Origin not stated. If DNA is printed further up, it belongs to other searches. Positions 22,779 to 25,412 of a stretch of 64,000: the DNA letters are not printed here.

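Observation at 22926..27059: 1377-aa secreted protein: M14 carboxypeptidase module at the end of about 1000 aa of unassigned sequence with thrombospondin-type-3-like Ca loops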

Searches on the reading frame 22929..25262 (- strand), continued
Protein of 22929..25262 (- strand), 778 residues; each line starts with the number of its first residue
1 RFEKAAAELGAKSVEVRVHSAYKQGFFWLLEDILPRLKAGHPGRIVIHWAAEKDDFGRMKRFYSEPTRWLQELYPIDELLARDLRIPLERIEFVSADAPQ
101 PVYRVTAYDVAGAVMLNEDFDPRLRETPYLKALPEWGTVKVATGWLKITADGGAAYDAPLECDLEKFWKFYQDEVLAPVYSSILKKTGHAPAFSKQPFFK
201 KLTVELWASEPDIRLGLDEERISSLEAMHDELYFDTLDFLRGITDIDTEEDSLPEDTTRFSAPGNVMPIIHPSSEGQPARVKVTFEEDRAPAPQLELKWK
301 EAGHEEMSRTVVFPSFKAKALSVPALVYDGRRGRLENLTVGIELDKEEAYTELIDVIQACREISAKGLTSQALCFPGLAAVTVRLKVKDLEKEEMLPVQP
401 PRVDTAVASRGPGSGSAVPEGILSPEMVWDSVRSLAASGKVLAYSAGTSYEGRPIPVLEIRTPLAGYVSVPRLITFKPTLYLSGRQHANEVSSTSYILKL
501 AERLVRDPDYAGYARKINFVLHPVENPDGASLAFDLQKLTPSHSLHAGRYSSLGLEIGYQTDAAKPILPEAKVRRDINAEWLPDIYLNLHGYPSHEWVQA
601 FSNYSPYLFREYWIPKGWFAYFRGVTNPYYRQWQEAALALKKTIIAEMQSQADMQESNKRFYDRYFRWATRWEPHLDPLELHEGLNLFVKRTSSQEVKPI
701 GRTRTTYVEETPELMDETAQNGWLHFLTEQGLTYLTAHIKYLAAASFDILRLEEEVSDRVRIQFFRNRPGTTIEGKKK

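Call 76: search_protein_families(library=pfam, proteins=[L059:10382-11737:+, L059:11986-12630:+, L019:4143-5516:+, L019:5758-6369:+, L034:1530-3671:-, L034:3752-4516:-, L034:4513-5514:-, L034:5507-6070:-], max_evalue=0.001)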
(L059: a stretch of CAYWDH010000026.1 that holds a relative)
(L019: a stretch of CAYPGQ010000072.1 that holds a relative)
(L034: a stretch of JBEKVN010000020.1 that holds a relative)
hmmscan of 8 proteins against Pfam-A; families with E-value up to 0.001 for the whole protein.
L059:10382-11737:+ (451 aa): 10 families
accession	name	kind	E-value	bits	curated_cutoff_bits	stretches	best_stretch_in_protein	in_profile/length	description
PF00158.32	Sigma54_activat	-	9.4e-66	221.1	20.2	1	141-308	1-168/168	Sigma-54 interaction domain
PF25601.1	AAA_lid_14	-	8.1e-29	99.7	27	1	313-390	1-78/87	AAA+ ATPase lid domain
PF14532.12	Sigma54_activ_2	-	1.3e-20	74.5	25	1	142-312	1-138/138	Sigma-54 interaction domain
PF02954.25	HTH_8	-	2.4e-12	46.8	22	1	406-447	1-42/42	Bacterial regulatory protein, Fis family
PF00072.30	Response_reg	-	3.7e-10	40.4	30.2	1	23-112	21-110/111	Response regulator receiver domain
PF07724.20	AAA_2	-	9e-10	39.3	27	1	163-292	4-134/166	AAA domain (Cdc48 subfamily)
PF07728.20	AAA_5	-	1.6e-08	35.1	22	1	165-283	2-123/139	AAA domain (dynein-related subfamily)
PF00004.35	AAA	-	1.1e-06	29.5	21.2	1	165-301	1-125/131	ATPase family associated with various cellular activities (AAA)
PF01078.27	Mg_chelatase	-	4.4e-06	26.7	20.3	1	164-282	24-157/207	Magnesium chelatase, subunit ChlI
PF02796.21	HTH_7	-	0.0005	20.6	23.8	1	413-446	12-44/45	Helix-turn-helix domain of resolvase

L059:11986-12630:+ (214 aa): 1 family
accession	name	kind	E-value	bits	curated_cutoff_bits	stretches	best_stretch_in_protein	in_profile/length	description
PF18902.5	DUF5658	-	1.8e-12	48.3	25.2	1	125-201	2-78/82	Domain of unknown function (DUF5658)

L019:4143-5516:+ (457 aa): 10 families
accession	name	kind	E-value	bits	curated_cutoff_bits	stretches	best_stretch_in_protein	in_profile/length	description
PF00158.32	Sigma54_activat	-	1.7e-67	226.7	20.2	1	147-313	1-167/168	Sigma-54 interaction domain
PF25601.1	AAA_lid_14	-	3.5e-23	81.7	27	1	319-395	1-77/87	AAA+ ATPase lid domain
PF14532.12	Sigma54_activ_2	-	7.1e-21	75.3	25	1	148-318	1-138/138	Sigma-54 interaction domain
PF02954.25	HTH_8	-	4.3e-14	52.4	22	1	412-453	1-42/42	Bacterial regulatory protein, Fis family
PF07728.20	AAA_5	-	1.4e-09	38.5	22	1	171-287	2-121/139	AAA domain (dynein-related subfamily)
PF07724.20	AAA_2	-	9.7e-09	35.9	27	1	170-269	5-105/166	AAA domain (Cdc48 subfamily)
PF00072.30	Response_reg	-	2e-07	31.6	30.2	1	34-117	28-109/111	Response regulator receiver domain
PF00004.35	AAA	-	2.1e-05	25.4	21.2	1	171-289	1-110/131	ATPase family associated with various cellular activities (AAA)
PF20030.5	bpMoxR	-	4.2e-05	23.2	27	1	168-293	31-149/205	MoxR domain in the MoxR-vWA-beta-propeller ternary systems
PF01078.27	Mg_chelatase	-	7.1e-05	22.7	20.3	0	170-267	24-134/207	Magnesium chelatase, subunit ChlI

L019:5758-6369:+ (203 aa): 1 family
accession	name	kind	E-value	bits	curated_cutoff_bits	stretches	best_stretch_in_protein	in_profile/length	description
PF18902.5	DUF5658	-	2.8e-10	41.3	25.2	1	114-193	2-81/82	Domain of unknown function (DUF5658)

L034:1530-3671:- (713 aa): 2 families
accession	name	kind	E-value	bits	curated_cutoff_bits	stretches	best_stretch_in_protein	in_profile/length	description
PF02065.24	Melibiase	-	5.4e-11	42.5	27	1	224-372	54-203/347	Melibiase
PF16499.11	Melibiase_2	-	2.3e-06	27.6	23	1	225-298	26-101/284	Alpha galactosidase A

L034:3752-4516:- (254 aa): 2 families
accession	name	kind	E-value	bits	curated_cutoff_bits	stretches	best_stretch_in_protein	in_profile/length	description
PF01061.29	ABC2_membrane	-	8.2e-40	137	26.9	1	7-218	3-210/211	ABC-2 type transporter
PF12698.13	ABC2_membrane_3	-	2.1e-20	73.6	31.6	1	53-246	156-347/347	ABC-2 family transporter protein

L034:4513-5514:- (333 aa): 6 families
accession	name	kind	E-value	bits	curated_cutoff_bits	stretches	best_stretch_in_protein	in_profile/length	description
PF00005.33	ABC_tran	-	3.3e-35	122.1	25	1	20-162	2-136/137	ABC transporter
PF13304.12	AAA_21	-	2.7e-11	44.5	27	1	109-193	220-298/304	AAA domain, putative AbiEii toxin, Type IV TA system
PF13732.12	DrrA1-3_C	-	1.8e-07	32.2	27.4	1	218-302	2-78/81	ATP-binding protein DrrA1-3-like, C-terminal domain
PF13175.12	AAA_15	-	2.1e-05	24.8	32.1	0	153-193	329-369/374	AAA ATPase domain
PF00004.35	AAA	-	0.00033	21.6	21.2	0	34-201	3-117/131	ATPase family associated with various cellular activities (AAA)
PF13401.12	AAA_22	-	0.00068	20.4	27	0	34-192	10-122/130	AAA domain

L034:5507-6070:- (187 aa): 1 family
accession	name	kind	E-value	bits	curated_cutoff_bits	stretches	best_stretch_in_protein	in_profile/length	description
PF01903.22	CbiX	-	6.7e-15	55.7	22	1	84-163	14-93/106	CbiX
